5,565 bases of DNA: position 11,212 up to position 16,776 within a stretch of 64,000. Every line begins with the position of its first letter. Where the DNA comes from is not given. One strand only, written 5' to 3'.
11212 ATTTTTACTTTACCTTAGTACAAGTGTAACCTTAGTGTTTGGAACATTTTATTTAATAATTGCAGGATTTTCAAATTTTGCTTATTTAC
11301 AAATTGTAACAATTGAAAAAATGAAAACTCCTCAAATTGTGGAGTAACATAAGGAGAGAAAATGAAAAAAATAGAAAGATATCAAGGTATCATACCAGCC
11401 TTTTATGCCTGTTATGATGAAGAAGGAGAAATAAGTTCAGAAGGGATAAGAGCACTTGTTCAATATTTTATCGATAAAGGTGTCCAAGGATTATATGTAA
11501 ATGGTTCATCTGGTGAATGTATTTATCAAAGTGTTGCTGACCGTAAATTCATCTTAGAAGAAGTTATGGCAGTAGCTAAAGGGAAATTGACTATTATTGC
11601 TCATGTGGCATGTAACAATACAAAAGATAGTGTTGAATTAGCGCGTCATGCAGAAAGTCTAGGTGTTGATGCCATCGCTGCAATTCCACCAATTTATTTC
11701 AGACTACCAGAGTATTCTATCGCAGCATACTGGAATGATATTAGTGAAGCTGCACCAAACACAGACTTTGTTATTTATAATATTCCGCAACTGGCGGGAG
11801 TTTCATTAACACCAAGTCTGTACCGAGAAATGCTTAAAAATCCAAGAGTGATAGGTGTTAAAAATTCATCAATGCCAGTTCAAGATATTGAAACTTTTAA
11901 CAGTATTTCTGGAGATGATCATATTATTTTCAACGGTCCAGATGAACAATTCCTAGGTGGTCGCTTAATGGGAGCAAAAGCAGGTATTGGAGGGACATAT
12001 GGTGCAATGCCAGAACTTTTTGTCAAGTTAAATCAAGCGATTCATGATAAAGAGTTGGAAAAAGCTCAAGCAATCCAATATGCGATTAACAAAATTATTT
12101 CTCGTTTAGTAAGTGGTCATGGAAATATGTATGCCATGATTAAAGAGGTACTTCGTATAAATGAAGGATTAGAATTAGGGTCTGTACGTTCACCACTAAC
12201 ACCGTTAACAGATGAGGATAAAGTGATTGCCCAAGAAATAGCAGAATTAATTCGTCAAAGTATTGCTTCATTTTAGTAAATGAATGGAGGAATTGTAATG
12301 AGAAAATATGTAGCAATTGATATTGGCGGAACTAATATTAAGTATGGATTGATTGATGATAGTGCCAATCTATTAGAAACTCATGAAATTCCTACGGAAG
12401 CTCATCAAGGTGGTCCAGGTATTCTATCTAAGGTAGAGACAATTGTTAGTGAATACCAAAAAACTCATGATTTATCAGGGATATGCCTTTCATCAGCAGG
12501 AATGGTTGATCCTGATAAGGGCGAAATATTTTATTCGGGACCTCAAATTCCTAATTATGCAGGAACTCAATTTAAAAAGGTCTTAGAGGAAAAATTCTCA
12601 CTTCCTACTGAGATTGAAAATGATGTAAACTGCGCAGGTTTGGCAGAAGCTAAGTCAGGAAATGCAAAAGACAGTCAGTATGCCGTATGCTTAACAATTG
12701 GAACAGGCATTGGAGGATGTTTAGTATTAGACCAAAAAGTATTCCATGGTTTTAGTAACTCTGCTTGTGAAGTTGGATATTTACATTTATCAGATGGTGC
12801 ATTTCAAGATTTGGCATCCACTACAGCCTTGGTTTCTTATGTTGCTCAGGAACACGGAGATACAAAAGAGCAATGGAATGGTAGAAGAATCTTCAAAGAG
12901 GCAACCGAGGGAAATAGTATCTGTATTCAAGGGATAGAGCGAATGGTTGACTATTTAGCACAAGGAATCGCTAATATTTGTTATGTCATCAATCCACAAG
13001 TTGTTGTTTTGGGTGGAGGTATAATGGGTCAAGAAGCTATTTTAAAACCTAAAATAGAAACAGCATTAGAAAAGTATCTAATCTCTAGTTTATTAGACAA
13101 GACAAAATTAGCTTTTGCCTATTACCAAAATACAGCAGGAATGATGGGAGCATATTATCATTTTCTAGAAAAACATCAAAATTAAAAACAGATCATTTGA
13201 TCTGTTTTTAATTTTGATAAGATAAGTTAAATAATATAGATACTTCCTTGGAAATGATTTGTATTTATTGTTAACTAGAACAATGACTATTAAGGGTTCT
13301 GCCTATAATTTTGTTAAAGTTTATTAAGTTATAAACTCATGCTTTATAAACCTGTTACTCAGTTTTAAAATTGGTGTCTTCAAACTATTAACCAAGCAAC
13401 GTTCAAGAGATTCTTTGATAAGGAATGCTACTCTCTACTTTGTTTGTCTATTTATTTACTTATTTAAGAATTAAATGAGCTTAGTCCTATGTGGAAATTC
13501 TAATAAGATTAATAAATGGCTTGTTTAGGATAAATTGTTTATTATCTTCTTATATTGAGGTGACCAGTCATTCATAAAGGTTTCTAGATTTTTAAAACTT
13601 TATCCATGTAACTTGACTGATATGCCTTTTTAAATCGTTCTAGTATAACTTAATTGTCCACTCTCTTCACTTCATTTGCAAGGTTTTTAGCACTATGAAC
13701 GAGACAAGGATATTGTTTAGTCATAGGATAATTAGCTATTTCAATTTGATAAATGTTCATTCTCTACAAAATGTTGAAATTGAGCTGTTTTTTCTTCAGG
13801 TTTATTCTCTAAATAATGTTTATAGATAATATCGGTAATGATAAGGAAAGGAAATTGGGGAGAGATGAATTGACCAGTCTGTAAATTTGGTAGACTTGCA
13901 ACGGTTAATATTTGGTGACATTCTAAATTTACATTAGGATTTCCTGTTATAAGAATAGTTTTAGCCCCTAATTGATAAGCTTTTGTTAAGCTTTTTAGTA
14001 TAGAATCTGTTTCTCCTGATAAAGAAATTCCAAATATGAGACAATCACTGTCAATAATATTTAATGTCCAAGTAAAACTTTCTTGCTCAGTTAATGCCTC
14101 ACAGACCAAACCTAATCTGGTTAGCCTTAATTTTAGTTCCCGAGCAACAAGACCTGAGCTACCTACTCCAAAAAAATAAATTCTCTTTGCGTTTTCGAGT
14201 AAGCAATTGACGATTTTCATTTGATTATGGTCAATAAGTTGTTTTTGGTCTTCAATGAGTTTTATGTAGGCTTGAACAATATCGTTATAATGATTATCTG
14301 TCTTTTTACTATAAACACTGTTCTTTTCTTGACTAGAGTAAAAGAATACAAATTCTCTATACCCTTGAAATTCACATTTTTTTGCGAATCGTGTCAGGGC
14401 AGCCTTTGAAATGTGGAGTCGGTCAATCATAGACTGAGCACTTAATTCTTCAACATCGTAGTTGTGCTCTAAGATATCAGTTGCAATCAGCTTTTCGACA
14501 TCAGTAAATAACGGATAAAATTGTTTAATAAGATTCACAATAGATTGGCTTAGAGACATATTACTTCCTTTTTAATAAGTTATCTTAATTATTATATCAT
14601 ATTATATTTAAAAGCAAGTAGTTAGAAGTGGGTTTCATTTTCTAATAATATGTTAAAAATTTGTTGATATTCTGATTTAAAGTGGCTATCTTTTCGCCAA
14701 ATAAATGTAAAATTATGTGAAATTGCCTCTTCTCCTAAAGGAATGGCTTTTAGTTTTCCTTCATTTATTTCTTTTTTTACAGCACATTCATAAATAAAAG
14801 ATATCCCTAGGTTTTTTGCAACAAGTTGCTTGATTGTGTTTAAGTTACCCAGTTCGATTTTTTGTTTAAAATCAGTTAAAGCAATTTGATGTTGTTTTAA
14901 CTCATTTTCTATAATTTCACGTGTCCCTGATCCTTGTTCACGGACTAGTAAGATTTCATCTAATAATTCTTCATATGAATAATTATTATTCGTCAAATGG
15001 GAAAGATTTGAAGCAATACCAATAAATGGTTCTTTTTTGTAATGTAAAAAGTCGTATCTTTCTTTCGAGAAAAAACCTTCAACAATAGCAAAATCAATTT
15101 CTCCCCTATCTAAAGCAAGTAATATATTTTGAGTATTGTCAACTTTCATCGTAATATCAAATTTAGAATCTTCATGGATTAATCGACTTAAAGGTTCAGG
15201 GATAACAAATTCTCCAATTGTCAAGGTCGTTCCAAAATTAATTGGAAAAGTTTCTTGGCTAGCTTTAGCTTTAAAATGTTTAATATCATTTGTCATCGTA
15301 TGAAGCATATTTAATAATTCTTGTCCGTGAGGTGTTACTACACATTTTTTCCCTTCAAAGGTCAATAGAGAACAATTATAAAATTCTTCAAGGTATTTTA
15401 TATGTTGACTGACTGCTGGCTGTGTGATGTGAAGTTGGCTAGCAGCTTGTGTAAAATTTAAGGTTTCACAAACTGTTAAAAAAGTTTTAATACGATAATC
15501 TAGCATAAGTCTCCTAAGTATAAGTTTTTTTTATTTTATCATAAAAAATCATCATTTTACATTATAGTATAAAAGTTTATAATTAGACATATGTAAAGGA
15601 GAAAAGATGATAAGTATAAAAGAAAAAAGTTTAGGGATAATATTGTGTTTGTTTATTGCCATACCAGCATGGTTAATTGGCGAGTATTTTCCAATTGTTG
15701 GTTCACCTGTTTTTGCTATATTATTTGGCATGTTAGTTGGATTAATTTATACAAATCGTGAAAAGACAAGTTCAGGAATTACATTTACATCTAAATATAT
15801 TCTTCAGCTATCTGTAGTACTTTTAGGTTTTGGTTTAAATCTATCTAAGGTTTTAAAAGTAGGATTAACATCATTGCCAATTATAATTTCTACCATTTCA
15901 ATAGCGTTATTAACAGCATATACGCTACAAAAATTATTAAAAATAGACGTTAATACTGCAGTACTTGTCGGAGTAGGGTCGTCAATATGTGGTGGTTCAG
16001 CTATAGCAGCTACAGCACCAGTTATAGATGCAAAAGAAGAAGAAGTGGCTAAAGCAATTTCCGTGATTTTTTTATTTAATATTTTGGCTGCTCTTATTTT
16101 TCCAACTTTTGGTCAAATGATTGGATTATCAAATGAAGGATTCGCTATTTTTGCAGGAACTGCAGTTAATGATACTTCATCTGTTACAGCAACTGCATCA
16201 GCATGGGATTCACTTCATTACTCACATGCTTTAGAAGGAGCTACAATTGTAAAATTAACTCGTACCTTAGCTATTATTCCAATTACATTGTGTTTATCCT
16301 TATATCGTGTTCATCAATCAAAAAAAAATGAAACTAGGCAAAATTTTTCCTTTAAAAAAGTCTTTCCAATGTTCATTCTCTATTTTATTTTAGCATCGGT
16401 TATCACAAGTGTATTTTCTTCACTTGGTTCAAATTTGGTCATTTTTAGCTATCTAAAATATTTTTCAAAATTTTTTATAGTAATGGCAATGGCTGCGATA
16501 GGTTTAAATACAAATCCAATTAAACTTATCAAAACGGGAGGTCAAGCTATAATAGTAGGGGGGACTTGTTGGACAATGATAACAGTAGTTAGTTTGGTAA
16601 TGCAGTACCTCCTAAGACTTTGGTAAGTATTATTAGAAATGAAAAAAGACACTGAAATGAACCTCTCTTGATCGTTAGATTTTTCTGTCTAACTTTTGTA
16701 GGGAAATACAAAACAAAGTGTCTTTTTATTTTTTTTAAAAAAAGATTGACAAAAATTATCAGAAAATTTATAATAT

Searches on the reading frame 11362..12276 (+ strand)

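Call 39: search_protein_families(library=pfam, proteins=[window:11362-12276:+], max_evalue=0.00001)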
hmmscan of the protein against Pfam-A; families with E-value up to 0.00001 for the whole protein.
window:11362-12276:+ (304 aa): 1 family
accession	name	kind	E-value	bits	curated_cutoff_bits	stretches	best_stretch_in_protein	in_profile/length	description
PF00701.28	DHDPS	-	9.2e-60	202.2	22.1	1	8-288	3-280/289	Dihydrodipicolinate synthetase family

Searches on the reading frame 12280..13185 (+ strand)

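Call 39: search_protein_families(library=pfam, proteins=[window:12280-13185:+], max_evalue=0.00001)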
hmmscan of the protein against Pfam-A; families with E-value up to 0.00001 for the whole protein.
window:12280-13185:+ (301 aa): 1 family
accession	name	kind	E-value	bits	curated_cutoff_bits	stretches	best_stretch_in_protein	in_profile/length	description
PF00480.26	ROK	-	5.9e-54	184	22.9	1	10-294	1-290/294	ROK family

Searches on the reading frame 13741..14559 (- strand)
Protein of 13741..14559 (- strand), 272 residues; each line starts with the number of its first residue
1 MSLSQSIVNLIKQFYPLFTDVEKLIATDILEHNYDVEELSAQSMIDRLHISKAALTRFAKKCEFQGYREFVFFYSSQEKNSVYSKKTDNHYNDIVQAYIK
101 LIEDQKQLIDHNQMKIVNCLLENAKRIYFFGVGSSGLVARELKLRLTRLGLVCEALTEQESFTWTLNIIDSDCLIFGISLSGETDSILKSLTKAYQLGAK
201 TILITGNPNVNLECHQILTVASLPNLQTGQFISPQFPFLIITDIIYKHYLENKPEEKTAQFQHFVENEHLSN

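Call 39: search_protein_families(library=pfam, proteins=[window:13741-14559:-], max_evalue=0.00001)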
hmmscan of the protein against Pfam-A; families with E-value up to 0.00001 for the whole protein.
window:13741-14559:- (272 aa): 3 families
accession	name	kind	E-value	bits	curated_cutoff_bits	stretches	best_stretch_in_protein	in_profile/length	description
PF01380.27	SIS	-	4.9e-17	62.4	25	1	121-216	2-98/131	SIS domain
PF01418.23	HTH_6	-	5.7e-11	42.7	28.3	1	7-70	3-66/77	Helix-turn-helix domain, rpiR family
PF13580.11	SIS_2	-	1.8e-06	28.5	27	0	90-147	1-58/138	SIS domain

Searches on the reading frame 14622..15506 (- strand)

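Call 39: search_protein_families(library=pfam, proteins=[window:14622-15506:-], max_evalue=0.00001)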
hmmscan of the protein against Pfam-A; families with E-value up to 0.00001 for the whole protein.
window:14622-15506:- (294 aa): 2 families
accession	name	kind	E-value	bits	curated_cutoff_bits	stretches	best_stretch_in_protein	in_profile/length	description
PF03466.25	LysR_substrate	-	6.1e-30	104.6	28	1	89-289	8-206/209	LysR substrate binding domain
PF00126.33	HTH_1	-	5.3e-17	62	26.6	1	6-62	4-60/60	Bacterial regulatory helix-turn-helix protein, lysR family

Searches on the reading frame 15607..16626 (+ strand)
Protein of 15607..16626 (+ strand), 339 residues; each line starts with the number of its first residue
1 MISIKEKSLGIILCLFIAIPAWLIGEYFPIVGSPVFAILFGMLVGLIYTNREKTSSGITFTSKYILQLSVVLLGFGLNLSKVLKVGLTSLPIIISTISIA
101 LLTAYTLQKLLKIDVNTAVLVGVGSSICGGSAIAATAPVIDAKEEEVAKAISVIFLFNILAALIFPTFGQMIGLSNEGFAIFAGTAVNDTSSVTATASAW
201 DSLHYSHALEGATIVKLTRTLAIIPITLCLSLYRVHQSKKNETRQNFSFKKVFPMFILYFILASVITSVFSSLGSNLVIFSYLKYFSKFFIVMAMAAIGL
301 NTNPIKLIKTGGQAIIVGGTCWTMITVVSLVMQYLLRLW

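Call 39: search_protein_families(library=pfam, proteins=[window:15607-16626:+], max_evalue=0.00001)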
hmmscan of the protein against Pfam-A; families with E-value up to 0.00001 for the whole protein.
window:15607-16626:+ (339 aa): 1 family
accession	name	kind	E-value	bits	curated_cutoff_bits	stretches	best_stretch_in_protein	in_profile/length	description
PF03601.19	Cons_hypoth698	-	1.4e-79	267.6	24.5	1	10-317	2-303/304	Conserved hypothetical protein 698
